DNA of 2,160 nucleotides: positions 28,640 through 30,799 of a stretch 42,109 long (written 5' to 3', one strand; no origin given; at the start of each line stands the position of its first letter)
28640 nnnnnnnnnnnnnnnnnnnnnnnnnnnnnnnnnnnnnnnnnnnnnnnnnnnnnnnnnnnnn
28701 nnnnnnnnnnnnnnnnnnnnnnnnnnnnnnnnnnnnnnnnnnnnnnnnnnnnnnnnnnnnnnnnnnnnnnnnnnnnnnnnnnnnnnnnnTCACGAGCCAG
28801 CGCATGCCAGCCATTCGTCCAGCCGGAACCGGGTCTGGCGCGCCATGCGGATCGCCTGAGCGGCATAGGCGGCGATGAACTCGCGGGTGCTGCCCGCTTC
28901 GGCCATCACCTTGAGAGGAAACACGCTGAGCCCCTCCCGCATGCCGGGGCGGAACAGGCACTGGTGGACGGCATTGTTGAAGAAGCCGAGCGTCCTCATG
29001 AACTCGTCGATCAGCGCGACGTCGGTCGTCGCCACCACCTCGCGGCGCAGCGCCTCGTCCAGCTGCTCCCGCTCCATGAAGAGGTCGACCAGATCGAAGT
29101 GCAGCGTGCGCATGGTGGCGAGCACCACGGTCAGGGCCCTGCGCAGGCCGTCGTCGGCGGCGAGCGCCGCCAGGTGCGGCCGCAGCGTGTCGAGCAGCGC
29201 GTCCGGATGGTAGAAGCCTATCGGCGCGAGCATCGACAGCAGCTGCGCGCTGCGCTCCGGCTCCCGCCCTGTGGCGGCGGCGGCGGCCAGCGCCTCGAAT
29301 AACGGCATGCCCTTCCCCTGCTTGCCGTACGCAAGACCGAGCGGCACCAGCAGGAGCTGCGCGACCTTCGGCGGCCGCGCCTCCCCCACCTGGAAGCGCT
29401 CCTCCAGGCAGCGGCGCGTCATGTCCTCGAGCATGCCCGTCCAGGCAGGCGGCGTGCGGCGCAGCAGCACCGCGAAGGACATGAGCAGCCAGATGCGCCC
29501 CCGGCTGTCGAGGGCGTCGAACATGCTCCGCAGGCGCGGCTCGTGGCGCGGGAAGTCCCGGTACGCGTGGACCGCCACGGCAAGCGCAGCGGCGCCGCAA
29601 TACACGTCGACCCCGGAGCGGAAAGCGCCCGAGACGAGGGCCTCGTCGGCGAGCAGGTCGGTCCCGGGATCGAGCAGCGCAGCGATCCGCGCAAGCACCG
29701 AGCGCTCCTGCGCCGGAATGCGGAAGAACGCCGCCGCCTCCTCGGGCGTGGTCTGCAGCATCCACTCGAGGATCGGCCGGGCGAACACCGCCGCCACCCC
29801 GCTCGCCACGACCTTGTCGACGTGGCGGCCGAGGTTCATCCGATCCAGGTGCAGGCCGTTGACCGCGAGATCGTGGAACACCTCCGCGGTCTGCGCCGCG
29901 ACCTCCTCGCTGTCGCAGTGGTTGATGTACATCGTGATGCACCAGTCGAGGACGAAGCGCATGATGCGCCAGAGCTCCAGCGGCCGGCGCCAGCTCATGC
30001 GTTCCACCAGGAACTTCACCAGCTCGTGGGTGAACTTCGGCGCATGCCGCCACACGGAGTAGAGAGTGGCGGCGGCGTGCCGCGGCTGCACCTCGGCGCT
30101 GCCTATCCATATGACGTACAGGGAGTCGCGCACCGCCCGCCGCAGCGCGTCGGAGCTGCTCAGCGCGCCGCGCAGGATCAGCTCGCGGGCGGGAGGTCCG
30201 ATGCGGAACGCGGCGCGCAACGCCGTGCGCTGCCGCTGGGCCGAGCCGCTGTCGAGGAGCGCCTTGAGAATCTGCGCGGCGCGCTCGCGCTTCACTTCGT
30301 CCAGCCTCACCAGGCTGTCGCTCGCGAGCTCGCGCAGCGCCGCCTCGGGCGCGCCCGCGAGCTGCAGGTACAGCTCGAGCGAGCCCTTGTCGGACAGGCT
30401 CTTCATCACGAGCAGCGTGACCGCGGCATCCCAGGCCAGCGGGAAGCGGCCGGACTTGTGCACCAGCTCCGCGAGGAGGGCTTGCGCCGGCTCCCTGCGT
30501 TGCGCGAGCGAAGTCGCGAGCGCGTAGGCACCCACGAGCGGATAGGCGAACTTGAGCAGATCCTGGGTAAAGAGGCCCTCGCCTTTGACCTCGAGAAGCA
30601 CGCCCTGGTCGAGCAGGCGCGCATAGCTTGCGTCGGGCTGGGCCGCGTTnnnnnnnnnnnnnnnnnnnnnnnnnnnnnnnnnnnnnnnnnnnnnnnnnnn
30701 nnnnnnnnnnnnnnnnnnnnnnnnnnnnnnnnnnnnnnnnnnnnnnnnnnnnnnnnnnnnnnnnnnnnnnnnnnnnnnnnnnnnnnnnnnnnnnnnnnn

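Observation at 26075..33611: Five translationally coupled genes: B12-radical-SAM, TIR-STAND NTPase, UbiA, UbiA, secreted protein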

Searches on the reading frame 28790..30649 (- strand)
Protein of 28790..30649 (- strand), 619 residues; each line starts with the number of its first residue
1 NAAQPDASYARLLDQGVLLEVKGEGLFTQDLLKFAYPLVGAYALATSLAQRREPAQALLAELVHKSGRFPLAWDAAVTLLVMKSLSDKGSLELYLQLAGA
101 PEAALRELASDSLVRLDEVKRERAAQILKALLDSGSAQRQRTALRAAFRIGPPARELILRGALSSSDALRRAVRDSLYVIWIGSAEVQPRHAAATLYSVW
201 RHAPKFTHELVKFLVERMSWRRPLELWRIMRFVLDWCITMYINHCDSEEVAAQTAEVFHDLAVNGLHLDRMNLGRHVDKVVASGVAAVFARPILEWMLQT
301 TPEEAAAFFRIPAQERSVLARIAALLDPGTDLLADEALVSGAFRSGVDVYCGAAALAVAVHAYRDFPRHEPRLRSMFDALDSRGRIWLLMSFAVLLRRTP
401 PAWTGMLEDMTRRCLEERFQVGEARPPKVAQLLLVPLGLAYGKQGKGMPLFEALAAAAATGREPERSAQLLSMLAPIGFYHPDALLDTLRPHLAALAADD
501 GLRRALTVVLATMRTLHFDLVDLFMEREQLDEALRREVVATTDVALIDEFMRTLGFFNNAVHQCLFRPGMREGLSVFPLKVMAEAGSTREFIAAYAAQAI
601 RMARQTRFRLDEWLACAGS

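Call 68: search_protein_representatives(protein=window:28790-30649:-)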
Query: 619 residues. Proteins with E-value up to 0.001 (for the whole library): 185; up to 1e-10: 159; up to 1e-30: 101. The best 150 are listed.
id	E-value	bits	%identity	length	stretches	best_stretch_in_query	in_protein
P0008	8.6e-225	764.5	60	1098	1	3-614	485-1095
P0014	3.3e-164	564.5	48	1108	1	5-614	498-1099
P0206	8.6e-154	530.0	44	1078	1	3-614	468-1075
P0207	1.1e-140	486.8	43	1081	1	5-614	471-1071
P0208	4.4e-127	441.9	42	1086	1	4-614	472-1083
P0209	3.5e-126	438.9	39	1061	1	4-614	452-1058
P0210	6.6e-125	434.7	40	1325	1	4-614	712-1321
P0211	6.9e-123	428.0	42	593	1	25-614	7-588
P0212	2.8e-119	416.1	48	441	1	177-612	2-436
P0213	6.9e-116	404.9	43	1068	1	3-614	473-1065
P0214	3.0e-115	402.8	41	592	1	12-615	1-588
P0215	1.8e-114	400.2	38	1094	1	7-614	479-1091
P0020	1.5e-110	387.2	39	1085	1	4-614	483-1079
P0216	9.9e-105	368.1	38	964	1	5-613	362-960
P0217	1.0e-101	358.1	39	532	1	94-614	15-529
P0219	2.9e-100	353.3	38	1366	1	4-615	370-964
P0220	1.7e-99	350.8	38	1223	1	4-614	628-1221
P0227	1.4e-91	324.6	36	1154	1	6-614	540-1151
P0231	1.5e-90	321.2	35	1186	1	4-614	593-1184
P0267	1.5e-48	182.6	29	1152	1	3-615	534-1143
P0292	1.0e-34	136.8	32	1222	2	4-186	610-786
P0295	2.3e-33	132.4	27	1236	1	4-610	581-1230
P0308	1.0e-29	120.4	31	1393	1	185-614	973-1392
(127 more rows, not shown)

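Call 71: search_protein_families(library=pfam, alignment_id=A5, max_evalue=0.001)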
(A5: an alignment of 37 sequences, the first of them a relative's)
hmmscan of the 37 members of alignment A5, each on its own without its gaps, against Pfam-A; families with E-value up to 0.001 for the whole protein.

A. member 1, P0210 (1325 aa): 5 families
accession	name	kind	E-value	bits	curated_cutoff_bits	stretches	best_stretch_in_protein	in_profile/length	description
PF12770.12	CHAT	-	8.5e-26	91.5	24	1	70-359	4-282/289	CHAT domain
PF05729.18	NACHT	-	2.5e-07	31.1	26.7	1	439-591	3-144/167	NACHT domain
PF13191.12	AAA_16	-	5.4e-06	27.4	32.6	1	425-547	13-128/167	AAA ATPase domain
PF25199.1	nSTAND_NTPase5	-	0.00012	22.4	34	1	423-479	24-85/145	Novel STAND NTPase 5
PF20703.3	nSTAND1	-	0.00028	21.1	27.1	0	424-567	23-169/379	Novel STAND NTPase 1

B. families by the number of members that match (of 37 scanned): 33 families (the first 25 are shown)
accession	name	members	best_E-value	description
PF05729.18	NACHT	24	2.3e-11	NACHT domain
PF13191.12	AAA_16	21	2.4e-07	AAA ATPase domain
PF24883.2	NPHP3_N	19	1.7e-12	Nephrocystin 3, N-terminal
PF25199.1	nSTAND_NTPase5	16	1.9e-06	Novel STAND NTPase 5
PF12770.12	CHAT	15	2.2e-31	CHAT domain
PF13401.12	AAA_22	15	2.2e-07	AAA domain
PF20720.3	nSTAND3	7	2.1e-06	Novel STAND NTPase 3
PF20703.3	nSTAND1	6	6.2e-07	Novel STAND NTPase 1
PF13646.12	HEAT_2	5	2.1e-06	HEAT repeats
PF13481.12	AAA_25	5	6.7e-06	AAA domain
PF13676.11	TIR_2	4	2.2e-22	TIR domain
PF13289.12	SIR2_2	4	2.1e-21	SIR2-like domain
PF01637.24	ATPase_2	4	0.0001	ATPase domain predominantly from Archaea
PF13365.12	Trypsin_2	2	1.9e-12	Trypsin-like peptidase domain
PF19957.5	EAD5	2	3.5e-08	Effector-associated domain 5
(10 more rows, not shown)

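Call 73: search_protein_families(library=pfam, proteins=[P0219, P0292, P0308, P0220, P0231, P0267, P0295, P0227], max_evalue=0.0001)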
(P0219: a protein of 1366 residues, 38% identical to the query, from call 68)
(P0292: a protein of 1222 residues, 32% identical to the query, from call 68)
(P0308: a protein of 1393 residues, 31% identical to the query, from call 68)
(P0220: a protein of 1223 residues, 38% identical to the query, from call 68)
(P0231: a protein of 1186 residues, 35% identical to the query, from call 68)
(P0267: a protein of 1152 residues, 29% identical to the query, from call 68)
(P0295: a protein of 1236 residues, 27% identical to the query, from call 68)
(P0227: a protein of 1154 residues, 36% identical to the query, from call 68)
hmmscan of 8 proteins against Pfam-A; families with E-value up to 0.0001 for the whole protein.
P0219 (1366 aa): 2 families
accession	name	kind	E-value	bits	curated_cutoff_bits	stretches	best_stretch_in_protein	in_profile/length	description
PF01040.23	UbiA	-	3.5e-18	66.2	34.2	1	1055-1267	4-207/250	UbiA prenyltransferase family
PF05729.18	NACHT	-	4.7e-05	23.7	26.7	1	103-269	3-164/167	NACHT domain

P0292 (1222 aa): 3 families
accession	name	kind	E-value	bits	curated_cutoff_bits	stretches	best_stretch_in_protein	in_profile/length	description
PF05729.18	NACHT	-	3.4e-09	37.2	26.7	1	346-502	3-155/167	NACHT domain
PF20720.3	nSTAND3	-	2.1e-06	28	27.2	1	345-474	19-121/155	Novel STAND NTPase 3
PF24883.2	NPHP3_N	-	8.1e-05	23.3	24.8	0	399-464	101-164/164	Nephrocystin 3, N-terminal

P0308 (1393 aa): 2 families
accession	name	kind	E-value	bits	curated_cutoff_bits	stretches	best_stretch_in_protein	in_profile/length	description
PF12770.12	CHAT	-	8.6e-26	91.5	24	1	114-411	23-281/289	CHAT domain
PF24883.2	NPHP3_N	-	1.5e-05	25.7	24.8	1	415-576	11-160/164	Nephrocystin 3, N-terminal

P0220 (1223 aa): 3 families
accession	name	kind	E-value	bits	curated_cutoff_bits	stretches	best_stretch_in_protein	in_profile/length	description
PF00069.31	Pkinase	-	8.4e-42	143.8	31.7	1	12-261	1-256/263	Protein kinase domain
PF07714.23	PK_Tyr_Ser-Thr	-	3.8e-26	92.4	23.1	1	14-209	3-204/258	Protein tyrosine and serine/threonine kinase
PF05729.18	NACHT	-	3.7e-07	30.6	26.7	1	360-491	3-141/167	NACHT domain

P0231 (1186 aa): 1 family
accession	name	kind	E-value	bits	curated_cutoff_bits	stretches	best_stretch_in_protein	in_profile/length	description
PF13401.12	AAA_22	-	1.9e-05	25.4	27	0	316-402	3-92/130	AAA domain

P0267 (1152 aa): 4 families
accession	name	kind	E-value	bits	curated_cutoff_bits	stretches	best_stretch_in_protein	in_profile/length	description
PF13401.12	AAA_22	-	1.7e-06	28.8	27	1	274-370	6-104/130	AAA domain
PF20703.3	nSTAND1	-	2.3e-05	24.7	27.1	1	244-402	5-174/379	Novel STAND NTPase 1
PF13191.12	AAA_16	-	2.6e-05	25.2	32.6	1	260-339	11-101/167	AAA ATPase domain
PF19957.5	EAD5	-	3e-05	24.3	27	1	11-117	2-101/135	Effector-associated domain 5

P0295 (1236 aa): 5 families
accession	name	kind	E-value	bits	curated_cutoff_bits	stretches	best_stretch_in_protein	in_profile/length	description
PF13289.12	SIR2_2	-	1.5e-20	74.2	24.5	1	108-244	2-141/141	SIR2-like domain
PF05729.18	NACHT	-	7.4e-10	39.3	26.7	1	318-481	3-163/167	NACHT domain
PF24883.2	NPHP3_N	-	6.6e-06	26.8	24.8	0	374-436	108-164/164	Nephrocystin 3, N-terminal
PF24406.1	nSTAND_NTPase4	-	2.7e-05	24.6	27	0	581-618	24-58/58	Novel STAND NTPase 4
PF20720.3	nSTAND3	-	7e-05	23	27.2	0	314-443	16-118/155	Novel STAND NTPase 3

P0227 (1154 aa): 4 families
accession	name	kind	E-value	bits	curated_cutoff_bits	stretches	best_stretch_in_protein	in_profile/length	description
PF13365.12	Trypsin_2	-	9.5e-08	33.3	27.6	1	20-190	1-144/144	Trypsin-like peptidase domain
PF13401.12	AAA_22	-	6.3e-07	30.2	27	1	273-392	8-121/130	AAA domain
PF05729.18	NACHT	-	1.3e-05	25.5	26.7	1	273-404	3-139/167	NACHT domain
PF13191.12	AAA_16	-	5e-05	24.3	32.6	0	260-312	10-66/167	AAA ATPase domain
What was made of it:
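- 28790..30649 (-): Family-defining C-terminal helical (HEAT/ARM-like) solenoid of the STAND protein (residues 481-1099). Presumed sensor or UbiA-interaction domain. It defines 185 clusters among 1.84 billion representatives, with varied N-terminal domains (calls 68, 71, 73).
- Closest known: STAND/EAD 'conflict systems of multicellular prokaryotes'. Same: The same toolkit: STAND NTPases with TIR, CHAT, trypsin-like, SIR2 and EAD adaptor domains (calls 71, 73).
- In 37 sampled members, Pfam finds CHAT in 15, SIR2_2 in 4, TIR_2 in 4, Trypsin_2 in 2, plus EAD5, EAD7, EAD8, Pkinase and BTAD (calls 71, 73). One family member carries a BTAD transcriptional-activator domain and one a protein kinase (calls 71, 73). 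A possible fusion protein exists (call 73).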
